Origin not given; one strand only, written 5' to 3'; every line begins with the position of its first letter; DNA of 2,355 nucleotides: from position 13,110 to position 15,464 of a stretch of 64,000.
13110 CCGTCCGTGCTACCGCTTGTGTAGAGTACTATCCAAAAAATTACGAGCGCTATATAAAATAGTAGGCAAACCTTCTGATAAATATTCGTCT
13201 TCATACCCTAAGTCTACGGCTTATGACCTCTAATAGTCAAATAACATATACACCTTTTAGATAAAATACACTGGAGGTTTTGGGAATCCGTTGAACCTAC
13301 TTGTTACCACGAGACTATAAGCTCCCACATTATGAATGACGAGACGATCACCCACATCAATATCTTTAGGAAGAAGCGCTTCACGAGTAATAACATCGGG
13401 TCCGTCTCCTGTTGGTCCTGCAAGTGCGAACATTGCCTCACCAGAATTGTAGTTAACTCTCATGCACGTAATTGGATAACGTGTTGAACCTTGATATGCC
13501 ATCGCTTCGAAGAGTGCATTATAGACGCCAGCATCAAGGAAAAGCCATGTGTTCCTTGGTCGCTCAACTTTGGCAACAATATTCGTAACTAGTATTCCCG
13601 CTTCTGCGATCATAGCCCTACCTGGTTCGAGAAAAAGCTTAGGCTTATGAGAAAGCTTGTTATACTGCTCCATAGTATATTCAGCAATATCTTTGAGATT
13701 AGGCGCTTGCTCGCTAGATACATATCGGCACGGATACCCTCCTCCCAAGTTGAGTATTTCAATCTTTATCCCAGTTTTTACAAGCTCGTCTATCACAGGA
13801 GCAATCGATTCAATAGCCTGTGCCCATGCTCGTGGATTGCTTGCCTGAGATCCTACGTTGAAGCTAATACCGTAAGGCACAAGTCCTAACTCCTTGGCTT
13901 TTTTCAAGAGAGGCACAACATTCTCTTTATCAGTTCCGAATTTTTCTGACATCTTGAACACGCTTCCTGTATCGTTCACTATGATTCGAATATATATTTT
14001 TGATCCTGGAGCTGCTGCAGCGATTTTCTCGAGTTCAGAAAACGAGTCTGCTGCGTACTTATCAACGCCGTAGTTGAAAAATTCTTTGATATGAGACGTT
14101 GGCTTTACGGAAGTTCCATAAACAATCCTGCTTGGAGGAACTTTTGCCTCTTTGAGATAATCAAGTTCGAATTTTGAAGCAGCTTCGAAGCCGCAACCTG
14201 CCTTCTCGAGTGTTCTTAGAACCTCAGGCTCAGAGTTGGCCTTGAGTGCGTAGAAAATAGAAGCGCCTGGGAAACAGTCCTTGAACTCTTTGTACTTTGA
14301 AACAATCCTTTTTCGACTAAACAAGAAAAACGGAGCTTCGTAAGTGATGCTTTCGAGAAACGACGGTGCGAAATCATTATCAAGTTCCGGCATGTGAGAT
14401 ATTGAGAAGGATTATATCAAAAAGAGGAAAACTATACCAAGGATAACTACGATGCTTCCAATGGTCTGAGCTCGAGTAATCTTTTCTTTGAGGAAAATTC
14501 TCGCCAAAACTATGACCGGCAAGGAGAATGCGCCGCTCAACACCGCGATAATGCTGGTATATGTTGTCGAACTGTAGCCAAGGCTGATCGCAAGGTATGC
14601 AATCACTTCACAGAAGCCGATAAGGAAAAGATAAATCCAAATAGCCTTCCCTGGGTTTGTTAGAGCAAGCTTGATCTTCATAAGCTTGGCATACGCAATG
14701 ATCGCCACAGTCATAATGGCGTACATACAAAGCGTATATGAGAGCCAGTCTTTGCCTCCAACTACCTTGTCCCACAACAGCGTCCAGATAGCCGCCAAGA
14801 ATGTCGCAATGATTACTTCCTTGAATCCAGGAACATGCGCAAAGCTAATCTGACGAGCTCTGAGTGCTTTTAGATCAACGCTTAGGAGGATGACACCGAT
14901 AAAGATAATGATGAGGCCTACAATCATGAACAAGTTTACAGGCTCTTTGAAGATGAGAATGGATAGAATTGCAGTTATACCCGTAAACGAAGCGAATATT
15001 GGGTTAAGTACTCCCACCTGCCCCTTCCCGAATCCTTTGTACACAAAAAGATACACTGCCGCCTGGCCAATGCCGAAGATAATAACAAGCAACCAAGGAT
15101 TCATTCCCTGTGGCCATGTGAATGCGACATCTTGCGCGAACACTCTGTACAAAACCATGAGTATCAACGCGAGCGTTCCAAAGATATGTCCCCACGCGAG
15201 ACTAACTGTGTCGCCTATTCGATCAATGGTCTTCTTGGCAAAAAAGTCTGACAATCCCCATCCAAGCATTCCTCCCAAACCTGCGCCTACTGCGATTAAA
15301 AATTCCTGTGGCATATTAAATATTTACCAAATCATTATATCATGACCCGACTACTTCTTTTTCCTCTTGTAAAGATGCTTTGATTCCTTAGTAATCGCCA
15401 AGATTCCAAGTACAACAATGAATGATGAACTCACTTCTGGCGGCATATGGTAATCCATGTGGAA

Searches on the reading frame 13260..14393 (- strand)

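Call 92: search_protein_families(library=pfam, proteins=[window:13260-14393:-], max_evalue=0.001)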
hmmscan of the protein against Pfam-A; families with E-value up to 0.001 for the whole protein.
window:13260-14393:- (378 aa): 2 families
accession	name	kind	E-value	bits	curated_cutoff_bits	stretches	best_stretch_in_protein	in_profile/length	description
PF02784.22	Orn_Arg_deC_N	-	6.5e-54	183.3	23.4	1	28-263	2-247/247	Pyridoxal-dependent decarboxylase, pyridoxal binding domain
PF00278.28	Orn_DAP_Arg_deC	-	3.6e-14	53.2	23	1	182-357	5-95/95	Pyridoxal-dependent decarboxylase, C-terminal sheet domain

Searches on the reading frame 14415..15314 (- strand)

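Call 92: search_protein_families(library=pfam, proteins=[window:14415-15314:-], max_evalue=0.001)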
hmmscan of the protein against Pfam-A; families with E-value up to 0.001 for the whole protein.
window:14415-15314:- (300 aa): 1 family
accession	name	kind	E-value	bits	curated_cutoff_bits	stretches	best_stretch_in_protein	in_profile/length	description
PF00892.27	EamA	-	6.6e-23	81.9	28.2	2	8-145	3-134/135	EamA-like transporter family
